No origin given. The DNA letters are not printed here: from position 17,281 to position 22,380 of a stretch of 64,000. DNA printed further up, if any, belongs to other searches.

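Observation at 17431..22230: Roughly 1600-aa protein with an acyl-adenylate-forming enzyme core, about 900 aa of unknown sequence and a GNAT-like C-terminus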

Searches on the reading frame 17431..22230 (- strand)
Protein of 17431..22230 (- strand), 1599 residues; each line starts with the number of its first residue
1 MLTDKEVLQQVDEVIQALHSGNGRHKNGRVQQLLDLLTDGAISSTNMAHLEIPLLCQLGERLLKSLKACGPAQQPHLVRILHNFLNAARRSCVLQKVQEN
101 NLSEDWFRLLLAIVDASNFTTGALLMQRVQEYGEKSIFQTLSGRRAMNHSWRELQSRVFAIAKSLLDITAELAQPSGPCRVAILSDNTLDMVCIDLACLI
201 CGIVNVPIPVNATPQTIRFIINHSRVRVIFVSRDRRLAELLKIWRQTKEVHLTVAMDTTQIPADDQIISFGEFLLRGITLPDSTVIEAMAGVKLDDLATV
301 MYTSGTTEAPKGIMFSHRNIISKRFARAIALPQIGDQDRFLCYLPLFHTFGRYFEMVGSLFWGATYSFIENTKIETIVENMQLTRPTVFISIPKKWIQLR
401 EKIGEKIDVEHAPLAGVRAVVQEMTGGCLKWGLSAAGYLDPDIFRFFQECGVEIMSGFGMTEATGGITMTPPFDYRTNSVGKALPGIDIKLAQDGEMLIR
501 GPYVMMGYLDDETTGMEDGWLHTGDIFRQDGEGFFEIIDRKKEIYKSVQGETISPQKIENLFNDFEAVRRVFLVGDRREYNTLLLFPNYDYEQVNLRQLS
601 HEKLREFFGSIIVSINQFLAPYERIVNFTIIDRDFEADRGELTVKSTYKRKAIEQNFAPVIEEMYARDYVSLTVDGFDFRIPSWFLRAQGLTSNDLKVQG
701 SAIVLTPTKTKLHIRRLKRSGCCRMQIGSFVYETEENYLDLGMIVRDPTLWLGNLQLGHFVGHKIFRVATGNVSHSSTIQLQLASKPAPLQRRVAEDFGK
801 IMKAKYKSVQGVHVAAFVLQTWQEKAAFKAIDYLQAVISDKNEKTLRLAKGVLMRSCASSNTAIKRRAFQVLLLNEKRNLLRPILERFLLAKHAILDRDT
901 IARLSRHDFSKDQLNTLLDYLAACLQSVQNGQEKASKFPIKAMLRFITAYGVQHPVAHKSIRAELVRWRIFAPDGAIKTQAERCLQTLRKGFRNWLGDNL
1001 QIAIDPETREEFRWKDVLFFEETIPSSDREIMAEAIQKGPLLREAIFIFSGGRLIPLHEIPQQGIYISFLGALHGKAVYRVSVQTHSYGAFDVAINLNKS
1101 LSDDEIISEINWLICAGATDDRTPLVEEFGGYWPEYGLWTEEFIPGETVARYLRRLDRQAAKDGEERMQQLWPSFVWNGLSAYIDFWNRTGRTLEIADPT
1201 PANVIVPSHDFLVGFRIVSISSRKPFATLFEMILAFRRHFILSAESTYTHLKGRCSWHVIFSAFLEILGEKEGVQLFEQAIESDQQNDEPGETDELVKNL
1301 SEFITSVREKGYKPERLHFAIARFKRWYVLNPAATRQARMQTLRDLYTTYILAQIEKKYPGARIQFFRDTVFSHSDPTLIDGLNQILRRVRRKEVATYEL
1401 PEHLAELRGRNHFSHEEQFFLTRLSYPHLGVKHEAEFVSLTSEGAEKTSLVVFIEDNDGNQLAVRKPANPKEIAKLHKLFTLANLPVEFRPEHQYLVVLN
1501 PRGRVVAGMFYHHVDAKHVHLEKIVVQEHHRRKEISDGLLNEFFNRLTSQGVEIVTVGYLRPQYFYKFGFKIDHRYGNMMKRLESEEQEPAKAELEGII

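Call 5: search_protein_families(library=pfam, proteins=[window:17431-22230:-], max_evalue=1)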
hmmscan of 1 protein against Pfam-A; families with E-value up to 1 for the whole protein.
window:17431-22230:- (1599 aa): 7 families
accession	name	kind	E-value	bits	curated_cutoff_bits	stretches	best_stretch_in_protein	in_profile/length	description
PF00501.34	AMP-binding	-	4.1e-63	213.9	29.9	1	130-509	6-384/384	AMP-binding enzyme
PF23562.2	AMP-binding_C_3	-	1.6e-12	48.3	20.8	1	548-667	7-122/124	AMP-binding enzyme C-terminal domain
PF00583.31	Acetyltransf_1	-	0.00028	21.6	20.7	1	1488-1570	28-116/116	Acetyltransferase (GNAT) family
PF13508.13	Acetyltransf_7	-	0.0026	18.5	27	1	1493-1571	3-83/84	Acetyltransferase (GNAT) domain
PF14542.12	Acetyltransf_CG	-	0.044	14.3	30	1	1502-1556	8-62/80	GCN5-related N-acetyl-transferase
PF13673.13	Acetyltransf_10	-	0.069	13.6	23.6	1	1469-1557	6-92/128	Acetyltransferase (GNAT) domain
PF13527.13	Acetyltransf_9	-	0.089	13.2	25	1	1521-1571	75-125/127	Acetyltransferase (GNAT) domain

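Call 6: search_protein_families(library=ncbifam, proteins=[window:17431-22230:-], max_evalue=1)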
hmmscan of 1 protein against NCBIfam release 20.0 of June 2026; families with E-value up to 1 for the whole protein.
window:17431-22230:- (1599 aa): 97 families (the best 25 are shown)
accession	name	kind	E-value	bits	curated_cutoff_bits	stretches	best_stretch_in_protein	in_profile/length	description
NF004837.0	PRK06187.1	subfamily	2.1e-60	204.5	476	1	119-577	8-457/531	long-chain-fatty-acid--CoA ligase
NF038343.1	ligase_FadD11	exception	4.1e-60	203.8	950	2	427-668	327-584/585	fatty acid--CoA ligase FadD11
NF005801.1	PRK07656.1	equivalog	1.2e-52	179.2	657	1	148-575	26-436/500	FadD3 family acyl-CoA ligase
NF006182.0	PRK08316.1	subfamily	4e-47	160.9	663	2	146-401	34-276/523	fatty acyl-CoA synthetase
TIGR01923.1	menE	equivalog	3.6e-43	148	330.15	1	151-576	2-382/442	o-succinylbenzoate--CoA ligase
NF041592.1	carboxyl_red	equivalog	3.1e-41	141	1300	1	148-666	77-620/1160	carboxylic acid reductase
NF002966.0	PRK03640.1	equivalog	2.1e-38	132.1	556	1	147-576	26-416/483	o-succinylbenzoate--CoA ligase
NF005702.0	PRK07514.1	subfamily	3.5e-36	124.6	558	1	132-575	16-433/506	malonyl-CoA synthase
NF005307.0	PRK06839.1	equivalog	1.2e-35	123.1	748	1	150-577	29-428/496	o-succinylbenzoate--CoA ligase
NF009233.0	PRK12583.1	subfamily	1.3e-35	122.9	832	1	142-576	39-484/558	fatty acid CoA ligase family protein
NF004114.0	PRK05605.1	equivalog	2.3e-34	118.7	766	1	287-579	213-506/575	long-chain-fatty-acid--CoA ligase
NF005291.0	PRK06814.1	equivalog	2.9e-34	118.2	1349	2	446-587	927-1079/1140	acyl-[ACP]--phospholipid O-acyltransferase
NF052269.1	Staph_lig_FadD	equivalog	6e-34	117.2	650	1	148-575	27-426/499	long-chain-fatty-acid--CoA ligase FadD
TIGR03098.1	ligase_PEP_1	hypoth_equivalog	7.3e-33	113.8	592.35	1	146-575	23-451/517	acyl-CoA ligase (AMP-forming), exosortase A system-associated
NF006572.0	PRK09088.1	equivalog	1.6e-31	109.5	696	2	292-575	137-421/491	acyl-CoA synthetase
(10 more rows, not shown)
